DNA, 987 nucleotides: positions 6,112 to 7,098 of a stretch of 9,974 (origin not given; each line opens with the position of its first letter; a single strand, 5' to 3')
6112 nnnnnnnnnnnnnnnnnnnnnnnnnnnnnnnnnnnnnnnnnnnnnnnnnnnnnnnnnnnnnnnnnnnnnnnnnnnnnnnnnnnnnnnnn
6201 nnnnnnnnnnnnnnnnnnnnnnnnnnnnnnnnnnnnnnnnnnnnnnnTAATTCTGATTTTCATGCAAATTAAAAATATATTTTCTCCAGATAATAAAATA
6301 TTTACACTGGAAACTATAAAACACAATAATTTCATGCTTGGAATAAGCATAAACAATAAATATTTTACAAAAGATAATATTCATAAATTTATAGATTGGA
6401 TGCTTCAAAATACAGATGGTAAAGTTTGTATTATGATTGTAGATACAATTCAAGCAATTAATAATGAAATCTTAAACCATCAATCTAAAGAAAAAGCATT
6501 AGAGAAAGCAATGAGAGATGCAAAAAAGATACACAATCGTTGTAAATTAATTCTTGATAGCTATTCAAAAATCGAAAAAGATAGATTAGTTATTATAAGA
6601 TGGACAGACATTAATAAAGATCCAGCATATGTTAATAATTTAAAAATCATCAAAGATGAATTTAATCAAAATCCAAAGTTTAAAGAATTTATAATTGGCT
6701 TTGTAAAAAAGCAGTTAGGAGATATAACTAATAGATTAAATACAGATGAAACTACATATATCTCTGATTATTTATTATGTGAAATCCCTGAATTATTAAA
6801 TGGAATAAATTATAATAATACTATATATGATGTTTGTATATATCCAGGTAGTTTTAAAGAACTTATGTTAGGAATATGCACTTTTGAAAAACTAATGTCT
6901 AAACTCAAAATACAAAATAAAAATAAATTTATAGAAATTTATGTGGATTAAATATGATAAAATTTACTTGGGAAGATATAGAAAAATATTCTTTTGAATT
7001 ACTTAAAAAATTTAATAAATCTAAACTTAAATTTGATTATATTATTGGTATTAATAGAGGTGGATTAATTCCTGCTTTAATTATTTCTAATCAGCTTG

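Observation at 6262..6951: A bona fide-looking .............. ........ in an AT-rich archaeal genome, with an N...Y-P signature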

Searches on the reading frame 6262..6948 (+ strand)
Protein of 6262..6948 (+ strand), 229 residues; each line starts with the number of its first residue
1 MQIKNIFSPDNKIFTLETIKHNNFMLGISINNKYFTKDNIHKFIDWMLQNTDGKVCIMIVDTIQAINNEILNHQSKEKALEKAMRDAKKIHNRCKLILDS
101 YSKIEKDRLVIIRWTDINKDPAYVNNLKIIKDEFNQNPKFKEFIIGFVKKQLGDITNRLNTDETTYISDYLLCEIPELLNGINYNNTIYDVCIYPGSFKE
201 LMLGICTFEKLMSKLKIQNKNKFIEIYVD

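Call 4: search_protein_families(library=pfam, proteins=[window:6262-6948:+], max_evalue=0.01)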
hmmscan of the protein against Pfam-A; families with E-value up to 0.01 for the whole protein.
window:6262-6948:+ (229 aa): 1 family
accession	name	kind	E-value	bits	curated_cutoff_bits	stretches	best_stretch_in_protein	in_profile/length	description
PF16715.11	CDPS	-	1.5e-12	48.2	27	1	24-195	20-191/220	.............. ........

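Call 5: search_solved_structures(query=window:6262-6948:+, max_evalue=1, show_alignments=3)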
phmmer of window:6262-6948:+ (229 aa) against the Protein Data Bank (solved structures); distinct sequences matched with E-value up to 1: 21.
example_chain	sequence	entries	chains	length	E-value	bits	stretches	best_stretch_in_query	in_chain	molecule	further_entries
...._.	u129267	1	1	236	2.8e-21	79.1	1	19-199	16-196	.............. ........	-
7qaw_A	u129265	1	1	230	3.6e-21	78.7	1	19-199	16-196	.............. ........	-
7qb8_A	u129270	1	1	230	3.9e-21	78.6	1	19-199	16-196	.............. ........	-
7qax_A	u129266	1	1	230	9.5e-21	77.3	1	19-199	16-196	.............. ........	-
7qaq_A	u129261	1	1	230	2.2e-20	76.1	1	19-199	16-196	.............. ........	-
7qau_A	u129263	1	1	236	2.5e-20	75.9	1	19-199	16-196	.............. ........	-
7qat_A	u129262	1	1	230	5.2e-20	74.9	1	19-199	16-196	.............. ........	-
6ez3_A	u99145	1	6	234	3e-06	29.9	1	22-195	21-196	Cyclo(L-leucyl-L-leucyl) synthase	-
9gun_A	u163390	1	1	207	4.4e-06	29.3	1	25-198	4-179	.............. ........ from Porphyromonas gingivalis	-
5ocd_A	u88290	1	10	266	0.00024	23.7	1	47-202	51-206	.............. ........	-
9j61_A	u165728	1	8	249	0.0017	20.9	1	20-201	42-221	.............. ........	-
7azu_A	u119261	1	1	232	0.0021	20.6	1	22-183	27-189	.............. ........, BtCDPS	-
31ee_A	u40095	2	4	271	0.0026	20.3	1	39-195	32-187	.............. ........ (FoCDPS) | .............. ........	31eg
6ztu_A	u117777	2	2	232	0.0045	19.5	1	22-182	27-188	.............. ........, BtCDPS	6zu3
3oqv_A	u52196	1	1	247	0.088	15.3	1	23-123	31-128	AlbC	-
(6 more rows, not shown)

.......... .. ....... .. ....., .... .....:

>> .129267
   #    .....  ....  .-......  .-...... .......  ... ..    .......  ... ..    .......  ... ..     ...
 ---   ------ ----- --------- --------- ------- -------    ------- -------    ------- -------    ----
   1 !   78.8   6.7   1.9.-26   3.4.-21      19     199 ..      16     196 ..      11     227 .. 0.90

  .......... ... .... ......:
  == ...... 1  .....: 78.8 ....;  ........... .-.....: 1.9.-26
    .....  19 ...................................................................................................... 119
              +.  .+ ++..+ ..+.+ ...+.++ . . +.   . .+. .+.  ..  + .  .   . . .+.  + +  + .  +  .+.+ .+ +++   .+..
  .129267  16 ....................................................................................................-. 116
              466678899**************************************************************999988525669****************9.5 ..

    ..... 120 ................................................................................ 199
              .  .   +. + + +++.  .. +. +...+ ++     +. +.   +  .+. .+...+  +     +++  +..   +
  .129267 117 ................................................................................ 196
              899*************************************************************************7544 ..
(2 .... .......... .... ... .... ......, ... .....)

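Call 6: find_homologous_proteins(query=window:6262-6948:+, max_evalue=0.001)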
Query window:6262-6948:+ (229 aa): 4 proteins with E <= 0.001 among 279 candidates.
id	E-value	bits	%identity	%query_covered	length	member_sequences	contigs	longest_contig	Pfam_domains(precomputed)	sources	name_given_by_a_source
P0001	1.5e-144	497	99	100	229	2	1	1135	PF16715.12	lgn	-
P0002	8.6e-127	439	87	100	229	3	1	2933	PF16715.12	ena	-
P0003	2.3e-98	346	70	99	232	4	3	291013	PF16715.12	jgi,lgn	-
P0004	3.1e-76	274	87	64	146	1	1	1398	-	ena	-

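Call 10: find_encoding_contigs(protein=P0003, flank=10000, max_places=4)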
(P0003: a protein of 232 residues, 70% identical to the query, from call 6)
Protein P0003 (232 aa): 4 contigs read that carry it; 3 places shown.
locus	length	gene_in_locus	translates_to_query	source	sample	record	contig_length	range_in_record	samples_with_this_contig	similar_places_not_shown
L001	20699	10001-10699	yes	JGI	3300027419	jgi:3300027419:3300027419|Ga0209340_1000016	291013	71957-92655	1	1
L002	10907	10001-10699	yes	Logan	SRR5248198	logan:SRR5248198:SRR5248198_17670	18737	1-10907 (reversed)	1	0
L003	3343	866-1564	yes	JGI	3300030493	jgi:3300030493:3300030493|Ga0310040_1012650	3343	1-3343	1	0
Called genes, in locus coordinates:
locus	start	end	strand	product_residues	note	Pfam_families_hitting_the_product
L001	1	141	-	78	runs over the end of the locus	-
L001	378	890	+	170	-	-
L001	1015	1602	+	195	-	-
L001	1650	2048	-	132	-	-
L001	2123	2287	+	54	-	-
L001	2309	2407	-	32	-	-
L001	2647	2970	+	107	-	-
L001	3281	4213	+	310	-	PF02729:OTCace_N, PF00185:OTCace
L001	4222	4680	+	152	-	PF01948:PyrI, PF02748:PyrI_C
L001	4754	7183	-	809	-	PF01022:HTH_5, PF08279:HTH_11 (weak), PF14947:HTH_45 (weak), PF09826:Beta_propel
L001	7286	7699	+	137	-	-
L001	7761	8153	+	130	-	-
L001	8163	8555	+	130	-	-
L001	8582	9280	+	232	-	-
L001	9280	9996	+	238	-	-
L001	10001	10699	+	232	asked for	PF16715:CDPS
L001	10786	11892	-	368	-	PF00091:Tubulin, PF12327:FtsZ_C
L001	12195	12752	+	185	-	PF04140:ICMT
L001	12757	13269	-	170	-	PF04138:GtrA_DPMS_TM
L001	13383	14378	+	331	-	PF01594:AI-2E_transport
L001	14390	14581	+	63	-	-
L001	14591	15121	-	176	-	-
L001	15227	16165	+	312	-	PF01544:CorA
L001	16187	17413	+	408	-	PF01136:Peptidase_U32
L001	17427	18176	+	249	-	-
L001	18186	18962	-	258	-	PF01209:Ubie_methyltran, PF05175:MTS (weak), PF13489:Methyltransf_23, PF13847:Methyltransf_31, PF08241:Methyltransf_11, PF08242:Methyltransf_12, PF13649:Methyltransf_25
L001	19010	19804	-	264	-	PF06182:ABC2_membrane_6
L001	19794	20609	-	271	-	PF06182:ABC2_membrane_6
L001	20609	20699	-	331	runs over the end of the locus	PF00005:ABC_tran, PF13304:AAA_21 (weak)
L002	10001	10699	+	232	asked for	PF16715:CDPS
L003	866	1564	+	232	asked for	PF16715:CDPS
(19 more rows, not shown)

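Call 12: find_encoding_contigs(protein=window:6262-6948:+, flank=10000, max_places=4)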
Protein window:6262-6948:+ (229 aa): 1 contig read that carries it; 1 place shown.
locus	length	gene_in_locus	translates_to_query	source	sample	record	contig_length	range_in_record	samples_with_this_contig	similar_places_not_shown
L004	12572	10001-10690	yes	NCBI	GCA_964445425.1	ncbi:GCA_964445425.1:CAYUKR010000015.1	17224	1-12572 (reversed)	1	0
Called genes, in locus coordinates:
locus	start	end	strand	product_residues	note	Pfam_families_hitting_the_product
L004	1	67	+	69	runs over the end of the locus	PF23477:zf_Tbcl_2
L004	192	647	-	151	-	PF01948:PyrI, PF02748:PyrI_C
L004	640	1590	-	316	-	PF02729:OTCace_N, PF00185:OTCace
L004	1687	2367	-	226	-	-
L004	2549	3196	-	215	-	PF03412:Peptidase_C39, PF09778:Guanylate_cyc_2 (weak), PF11814:DUF3335 (faint), PF13529:Peptidase_C39_2, PF12385:Peptidase_C70 (weak)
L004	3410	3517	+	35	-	-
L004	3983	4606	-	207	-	-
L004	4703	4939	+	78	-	-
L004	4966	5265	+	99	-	-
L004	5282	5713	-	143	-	PF01850:PIN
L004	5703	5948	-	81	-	-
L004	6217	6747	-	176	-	PF03891:DUF333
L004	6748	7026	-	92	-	-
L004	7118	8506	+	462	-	PF01946:Thi4 (faint), PF00890:FAD_binding_2 (faint), PF03486:HI0933_like (weak), PF07992:Pyr_redox_2 (faint), PF13738:Pyr_redox_3 (weak), PF01134:GIDA (weak), PF21688:FAD-depend_C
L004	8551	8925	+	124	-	-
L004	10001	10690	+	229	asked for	PF16715:CDPS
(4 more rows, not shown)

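Call 19: search_protein_families(library=ncbifam, proteins=[window:6262-6948:+], max_evalue=0.001)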
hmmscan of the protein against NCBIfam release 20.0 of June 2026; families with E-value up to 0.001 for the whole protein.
window:6262-6948:+ (229 aa): 2 families
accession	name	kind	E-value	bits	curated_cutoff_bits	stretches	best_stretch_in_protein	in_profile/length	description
TIGR04539.1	tRNA_cyclodipep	subfamily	4.6e-22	78.6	45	1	23-199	19-195/220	tRNA-dependent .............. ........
NF052540.1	CydityrSynMycb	equivalog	5.4e-06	26.2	300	1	22-179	20-177/223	cyclodityrosine synthase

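Call 42: search_protein_families(library=pfam, proteins=[L001:9280-9993:+, L001:8570-9277:+], max_evalue=1)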
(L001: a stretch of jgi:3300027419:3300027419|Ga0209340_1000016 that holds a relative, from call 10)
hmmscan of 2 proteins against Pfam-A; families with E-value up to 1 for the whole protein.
L001:9280-9993:+ (238 aa): 1 family
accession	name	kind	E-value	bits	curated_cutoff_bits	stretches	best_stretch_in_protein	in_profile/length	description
PF02290.20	SRP14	-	0.44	11.4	27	1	49-105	53-102/106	Signal recognition particle 14kD protein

L001:8570-9277:+ (236 aa): 2 families
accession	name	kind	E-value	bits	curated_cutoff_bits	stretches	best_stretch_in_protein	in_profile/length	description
PF10740.15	DUF2529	-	0.071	13.1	22.3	1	77-127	3-54/169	Domain of unknown function (DUF2529)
PF22761.1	NrS1-1_pol-like_head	-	0.11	13.1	27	1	156-203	11-57/88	NrS-1 polymerase-like head domain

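Call 45: search_protein_representatives(protein=window:6262-6948:+)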
Query: 229 residues. Proteins with E-value up to 0.001 (for the whole library): 300; up to 1e-10: 127; up to 1e-30: 8. The best 150 are listed.
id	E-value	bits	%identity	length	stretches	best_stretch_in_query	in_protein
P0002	2.7e-127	438.8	87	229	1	1-229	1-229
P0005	2.7e-36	141.3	38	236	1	20-229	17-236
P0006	6.9e-36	139.9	41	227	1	17-226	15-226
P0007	4.0e-35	137.5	35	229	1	20-229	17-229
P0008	7.3e-35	136.6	40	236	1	20-228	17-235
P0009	1.7e-32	128.8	37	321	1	19-212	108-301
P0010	1.2e-31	126.1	36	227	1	18-228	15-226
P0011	3.2e-31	124.7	36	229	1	20-225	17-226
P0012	1.3e-30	122.7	36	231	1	20-229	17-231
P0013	1.7e-30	122.3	34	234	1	23-203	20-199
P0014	5.1e-29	117.5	34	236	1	19-229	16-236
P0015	1.3e-28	116.1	36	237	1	3-228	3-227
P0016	4.1e-28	114.5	33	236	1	9-220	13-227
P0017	7.5e-28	113.7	33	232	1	15-228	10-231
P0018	2.7e-27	111.8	31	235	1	19-197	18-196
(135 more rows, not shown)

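Call 51: find_related_loci(query=A3, collection=genome_contigs, flank=6000)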
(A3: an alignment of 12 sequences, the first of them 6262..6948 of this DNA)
Query A3 (229 aa) in genome_contigs; peptide patterns used: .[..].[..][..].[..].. (x = any residue, [..] = any of these).
109 stretches matched a pattern; 35 encode a relative of the query (tblastn E <= 1e-3); 35 distinct loci.
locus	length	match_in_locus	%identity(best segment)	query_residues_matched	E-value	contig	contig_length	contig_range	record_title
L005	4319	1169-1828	38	20-229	2e-41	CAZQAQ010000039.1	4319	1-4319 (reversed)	MAG TPA_asm: uncultured Candidatus Saccharibacteria bacterium isolate SRP278252_co1_120 genome assembly, contig: NODE_41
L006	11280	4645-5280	37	23-229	8e-41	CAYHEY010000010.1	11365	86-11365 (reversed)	MAG TPA_asm: Candidatus Woesearchaeota archaeon isolate ERP119705_co12_128 genome assembly, contig: NODE_6897_length_113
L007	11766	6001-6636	39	23-229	2e-40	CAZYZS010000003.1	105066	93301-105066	MAG TPA_asm: Candidatus Woesearchaeota archaeon isolate binchicken_co234_229 genome assembly, contig: NODE_30_length_105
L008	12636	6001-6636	36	23-229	2e-39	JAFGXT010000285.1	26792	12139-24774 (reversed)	MAG: Victivallales bacterium isolate ZodW_Metabat.56 k87_16275402, whole genome shotgun sequence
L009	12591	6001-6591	36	1-201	2e-39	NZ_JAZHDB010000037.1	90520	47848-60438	MAG: Desulfolutivibrio sp. isolate Bin1Zod NODE_14_length_90618_cov_44.769785, whole genome shotgun sequence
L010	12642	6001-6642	36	20-228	2e-38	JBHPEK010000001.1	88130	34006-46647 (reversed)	Patescibacteria group bacterium isolate SAG AM-311-F06 NODE_1_length_88130_cov_32.720772, whole genome shotgun sequence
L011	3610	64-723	33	20-229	3e-38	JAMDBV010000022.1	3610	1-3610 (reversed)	MAG: Patescibacteria group bacterium isolate FK_Sedi_B_Bin.203 NODE_112530_length_3610_cov_3.6437, whole genome shotgun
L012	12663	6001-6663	35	16-229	7e-38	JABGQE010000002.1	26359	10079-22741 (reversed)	MAG: bacterium isolate co234_bin49 NODE_3586_length_26359_cov_304.136063, whole genome shotgun sequence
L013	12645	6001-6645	34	20-229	2e-37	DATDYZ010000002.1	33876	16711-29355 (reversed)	MAG TPA_asm: Candidatus Andersenbacteria bacterium isolate SMAG_U8178 k141_310054, whole genome shotgun sequence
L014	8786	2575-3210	34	23-229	7e-37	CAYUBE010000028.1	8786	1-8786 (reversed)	MAG TPA_asm: uncultured Candidatus Saccharibacteria bacterium isolate binchicken_co3_598 genome assembly, contig: NODE_2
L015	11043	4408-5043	35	23-229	4e-36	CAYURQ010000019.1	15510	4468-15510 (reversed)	MAG TPA_asm: Candidatus Woesearchaeota archaeon isolate SRP141376_co3_436 genome assembly, contig: NODE_10400_length_155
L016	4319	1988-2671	37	1-229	9e-36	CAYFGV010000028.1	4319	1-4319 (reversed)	MAG TPA_asm: Candidatus Woesearchaeota archaeon isolate ERP003628_co1_282 genome assembly, contig: NODE_20718_length_431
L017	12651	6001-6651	35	20-227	1e-35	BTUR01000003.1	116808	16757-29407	MAG: Candidatus Campbellbacteria bacterium AMX-MBFR-44 DNA, sequence03, whole genome shotgun sequence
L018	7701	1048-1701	33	20-227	1e-35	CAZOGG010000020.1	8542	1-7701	MAG TPA_asm: uncultured Candidatus Saccharibacteria bacterium isolate SRP286056_co3_452 genome assembly, contig: NODE_10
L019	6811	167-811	38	20-229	1e-38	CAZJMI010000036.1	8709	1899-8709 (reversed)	MAG TPA_asm: uncultured Gammaproteobacteria bacterium isolate SRP178699_co1_474 genome assembly, contig: NODE_11392_leng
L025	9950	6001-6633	34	23-229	6e-31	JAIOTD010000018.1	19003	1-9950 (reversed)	MAG: archaeon isolate SMBSF61 bin_64_k127_106081, whole genome shotgun sequence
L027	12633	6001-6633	33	23-229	1e-29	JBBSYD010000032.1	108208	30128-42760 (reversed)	MAG: Nanoarchaeota archaeon isolate H43-bin227_1 H43_bin227_1_000000000032, whole genome shotgun sequence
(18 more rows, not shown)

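Call 54: list_cluster_members(proteins=[window:6262-6948:+, window:7479-8588:-, window:3379-4764:+, window:5603-6244:+, P0003, P0006, P0005, P0008])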
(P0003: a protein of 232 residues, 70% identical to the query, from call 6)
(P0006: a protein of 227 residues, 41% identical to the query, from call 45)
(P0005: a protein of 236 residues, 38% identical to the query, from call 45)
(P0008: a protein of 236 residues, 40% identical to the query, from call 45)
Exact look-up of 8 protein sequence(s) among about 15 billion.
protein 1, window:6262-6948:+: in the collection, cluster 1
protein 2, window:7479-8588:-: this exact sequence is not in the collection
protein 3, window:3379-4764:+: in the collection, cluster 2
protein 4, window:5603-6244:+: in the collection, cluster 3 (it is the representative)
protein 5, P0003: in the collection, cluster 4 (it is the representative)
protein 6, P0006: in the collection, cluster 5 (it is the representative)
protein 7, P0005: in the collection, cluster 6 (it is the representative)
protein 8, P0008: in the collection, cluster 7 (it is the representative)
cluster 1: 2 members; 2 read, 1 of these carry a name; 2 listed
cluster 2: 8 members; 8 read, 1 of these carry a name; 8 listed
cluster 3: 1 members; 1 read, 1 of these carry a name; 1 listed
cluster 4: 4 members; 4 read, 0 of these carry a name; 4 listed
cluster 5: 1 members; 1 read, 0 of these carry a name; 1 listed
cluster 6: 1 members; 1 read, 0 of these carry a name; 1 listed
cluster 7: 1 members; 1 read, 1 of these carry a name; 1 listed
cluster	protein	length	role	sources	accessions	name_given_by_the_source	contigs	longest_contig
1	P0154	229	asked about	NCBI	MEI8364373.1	MAG: tRNA-dependent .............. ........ [archaeon]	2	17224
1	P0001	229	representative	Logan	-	-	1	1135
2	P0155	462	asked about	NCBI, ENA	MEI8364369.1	MAG: FAD-dependent oxidoreductase [archaeon]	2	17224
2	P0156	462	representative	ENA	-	-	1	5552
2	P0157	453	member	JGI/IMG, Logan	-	-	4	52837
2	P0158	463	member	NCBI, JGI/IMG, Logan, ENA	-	-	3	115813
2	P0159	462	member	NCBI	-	-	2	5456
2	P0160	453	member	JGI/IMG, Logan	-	-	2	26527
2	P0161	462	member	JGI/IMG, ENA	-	-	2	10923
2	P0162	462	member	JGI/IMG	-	-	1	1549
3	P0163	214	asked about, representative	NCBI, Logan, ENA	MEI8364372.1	MAG: hypothetical protein WCF78_02860 [archaeon]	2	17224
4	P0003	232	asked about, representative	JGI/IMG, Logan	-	-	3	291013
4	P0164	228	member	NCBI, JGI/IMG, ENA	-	-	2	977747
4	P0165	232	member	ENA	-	-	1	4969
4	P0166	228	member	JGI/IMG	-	-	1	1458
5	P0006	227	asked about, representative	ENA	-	-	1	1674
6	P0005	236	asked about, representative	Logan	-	-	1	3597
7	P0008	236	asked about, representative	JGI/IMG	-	tRNA-dependent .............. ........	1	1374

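Call 57: predict_structure(alignment_id=A2)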
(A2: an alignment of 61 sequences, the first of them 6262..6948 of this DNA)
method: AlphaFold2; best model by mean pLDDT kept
length: 229 residues; sequences in the alignment: 61
mean_pLDDT: 96.9   pTM: 0.91
mean pLDDT of the five models: 96.9, 96.9, 96.8, 96.8, 96.6
residues with pLDDT >= 90: 225; 70-90: 4; 50-70: 0; < 50: 0
segments of 3 or more residues with pLDDT < 50: none
pLDDT, mean of each block of 10 residues (from residue 1): 95 95 97 96 99 98 97 97 97 98 98 96 97 99 98 97 98 97 96 94 97 96 97
secondary structure, 60 per line:
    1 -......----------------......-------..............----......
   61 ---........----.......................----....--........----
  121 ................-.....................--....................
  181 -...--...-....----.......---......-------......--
elements in order: E2-7 E24-29 H37-50 E55-60 H64-71 H76-98 H103-106 E109-113 H121-136 H138-158 H161-180 E182-184 E187-189 E191-194 H199-205 H209-214 E222-227
